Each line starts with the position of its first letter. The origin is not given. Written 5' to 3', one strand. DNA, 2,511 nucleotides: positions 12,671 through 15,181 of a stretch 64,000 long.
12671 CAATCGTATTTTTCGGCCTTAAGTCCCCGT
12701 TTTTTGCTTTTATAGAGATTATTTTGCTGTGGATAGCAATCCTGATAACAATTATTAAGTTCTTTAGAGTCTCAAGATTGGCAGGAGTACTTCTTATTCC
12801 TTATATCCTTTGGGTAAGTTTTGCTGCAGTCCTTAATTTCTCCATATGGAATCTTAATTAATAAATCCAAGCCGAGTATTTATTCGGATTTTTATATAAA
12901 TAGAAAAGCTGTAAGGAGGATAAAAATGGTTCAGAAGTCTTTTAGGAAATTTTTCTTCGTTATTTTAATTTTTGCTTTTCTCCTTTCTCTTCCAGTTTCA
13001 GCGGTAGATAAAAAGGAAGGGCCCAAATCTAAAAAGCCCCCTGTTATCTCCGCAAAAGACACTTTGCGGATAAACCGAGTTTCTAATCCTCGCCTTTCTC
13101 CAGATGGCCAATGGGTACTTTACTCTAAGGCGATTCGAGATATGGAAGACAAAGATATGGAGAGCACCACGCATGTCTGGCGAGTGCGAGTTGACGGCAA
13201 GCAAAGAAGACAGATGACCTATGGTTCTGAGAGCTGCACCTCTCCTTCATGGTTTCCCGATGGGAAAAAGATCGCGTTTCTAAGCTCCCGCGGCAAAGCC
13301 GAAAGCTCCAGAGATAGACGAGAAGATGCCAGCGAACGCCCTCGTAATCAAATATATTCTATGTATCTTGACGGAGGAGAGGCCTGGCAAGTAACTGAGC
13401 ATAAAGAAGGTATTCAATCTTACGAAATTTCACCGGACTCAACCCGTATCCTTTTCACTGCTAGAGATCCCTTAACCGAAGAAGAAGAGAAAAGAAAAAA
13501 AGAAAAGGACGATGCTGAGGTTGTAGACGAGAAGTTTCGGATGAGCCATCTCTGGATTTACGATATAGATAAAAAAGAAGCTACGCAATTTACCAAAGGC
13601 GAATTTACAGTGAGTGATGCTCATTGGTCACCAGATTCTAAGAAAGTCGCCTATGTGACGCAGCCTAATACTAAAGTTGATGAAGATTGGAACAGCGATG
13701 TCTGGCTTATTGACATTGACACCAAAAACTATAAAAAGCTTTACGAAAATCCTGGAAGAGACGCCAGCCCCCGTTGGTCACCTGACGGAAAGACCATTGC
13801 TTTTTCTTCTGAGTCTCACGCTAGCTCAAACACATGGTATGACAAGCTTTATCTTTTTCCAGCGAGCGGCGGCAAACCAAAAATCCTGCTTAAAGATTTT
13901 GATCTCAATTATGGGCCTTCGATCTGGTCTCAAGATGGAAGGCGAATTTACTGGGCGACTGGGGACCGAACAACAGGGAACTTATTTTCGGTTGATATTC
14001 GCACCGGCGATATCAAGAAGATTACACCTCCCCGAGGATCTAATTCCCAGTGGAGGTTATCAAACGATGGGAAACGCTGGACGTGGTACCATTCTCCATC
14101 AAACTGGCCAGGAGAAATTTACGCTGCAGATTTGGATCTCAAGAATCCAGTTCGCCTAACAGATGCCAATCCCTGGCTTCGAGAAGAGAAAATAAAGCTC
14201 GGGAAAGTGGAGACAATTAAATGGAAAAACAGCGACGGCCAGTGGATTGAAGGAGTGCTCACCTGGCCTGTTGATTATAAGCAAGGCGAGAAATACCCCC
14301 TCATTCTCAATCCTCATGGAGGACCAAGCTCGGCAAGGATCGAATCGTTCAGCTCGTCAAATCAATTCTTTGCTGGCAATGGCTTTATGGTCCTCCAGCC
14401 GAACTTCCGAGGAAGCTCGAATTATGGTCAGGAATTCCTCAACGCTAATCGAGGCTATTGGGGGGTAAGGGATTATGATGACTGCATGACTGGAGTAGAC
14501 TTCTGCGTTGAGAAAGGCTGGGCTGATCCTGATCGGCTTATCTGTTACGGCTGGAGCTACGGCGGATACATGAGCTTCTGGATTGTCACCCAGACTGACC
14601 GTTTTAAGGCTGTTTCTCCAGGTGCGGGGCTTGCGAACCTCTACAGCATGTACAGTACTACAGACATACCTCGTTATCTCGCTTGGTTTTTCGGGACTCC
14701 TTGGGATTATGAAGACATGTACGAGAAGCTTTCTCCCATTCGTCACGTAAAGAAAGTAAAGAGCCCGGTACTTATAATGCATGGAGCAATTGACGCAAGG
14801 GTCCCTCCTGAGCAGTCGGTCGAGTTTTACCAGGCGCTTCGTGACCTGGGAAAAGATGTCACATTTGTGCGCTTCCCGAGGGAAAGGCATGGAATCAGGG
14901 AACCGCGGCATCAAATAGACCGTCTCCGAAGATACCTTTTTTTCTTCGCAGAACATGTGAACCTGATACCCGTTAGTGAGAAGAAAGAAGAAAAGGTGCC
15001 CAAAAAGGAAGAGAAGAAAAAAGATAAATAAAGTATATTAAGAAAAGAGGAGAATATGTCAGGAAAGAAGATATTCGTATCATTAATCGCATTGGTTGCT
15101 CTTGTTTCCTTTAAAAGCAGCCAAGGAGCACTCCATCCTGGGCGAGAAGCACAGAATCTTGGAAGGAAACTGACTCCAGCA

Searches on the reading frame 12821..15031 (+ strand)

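Call 11: search_protein_families(library=pfam, proteins=[window:12821-15031:+])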
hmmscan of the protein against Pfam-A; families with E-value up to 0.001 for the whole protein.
window:12821-15031:+ (736 aa): 9 families
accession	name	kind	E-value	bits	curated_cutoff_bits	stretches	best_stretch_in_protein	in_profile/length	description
PF00326.27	Peptidase_S9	-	1.4e-59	201.6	22.6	1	509-714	2-211/213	Prolyl oligopeptidase family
PF07676.18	PD40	-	1.4e-24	85.8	20.9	2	310-333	7-30/38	WD40-like Beta Propeller Repeat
PF00930.27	DPPIV_N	-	3.7e-14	52.7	22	1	243-283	24-64/354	Dipeptidyl peptidase IV (DPP IV) N-terminal region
PF20434.5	BD-FAE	-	2.6e-11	43.9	26.8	1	568-673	86-215/215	BD-FAE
PF02129.25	Peptidase_S15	-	1.9e-10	41.3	23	1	476-614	5-140/262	X-Pro dipeptidyl-peptidase (S15 family)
PF25174.1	Beta-prop_THOC3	-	8e-06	25.5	305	0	246-333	73-151/272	THOC3 beta-propeller domain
PF01738.24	DLH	-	1.1e-05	25.6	21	1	515-698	35-194/217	Dienelactone hydrolase family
PF12146.15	Hydrolase_4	-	1.6e-05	24.8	27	0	641-692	185-234/239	Serine aminopeptidase, S33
PF05448.18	AXE1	-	0.00041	19.6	21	0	453-674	44-290/321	Acetyl xylan esterase (AXE1)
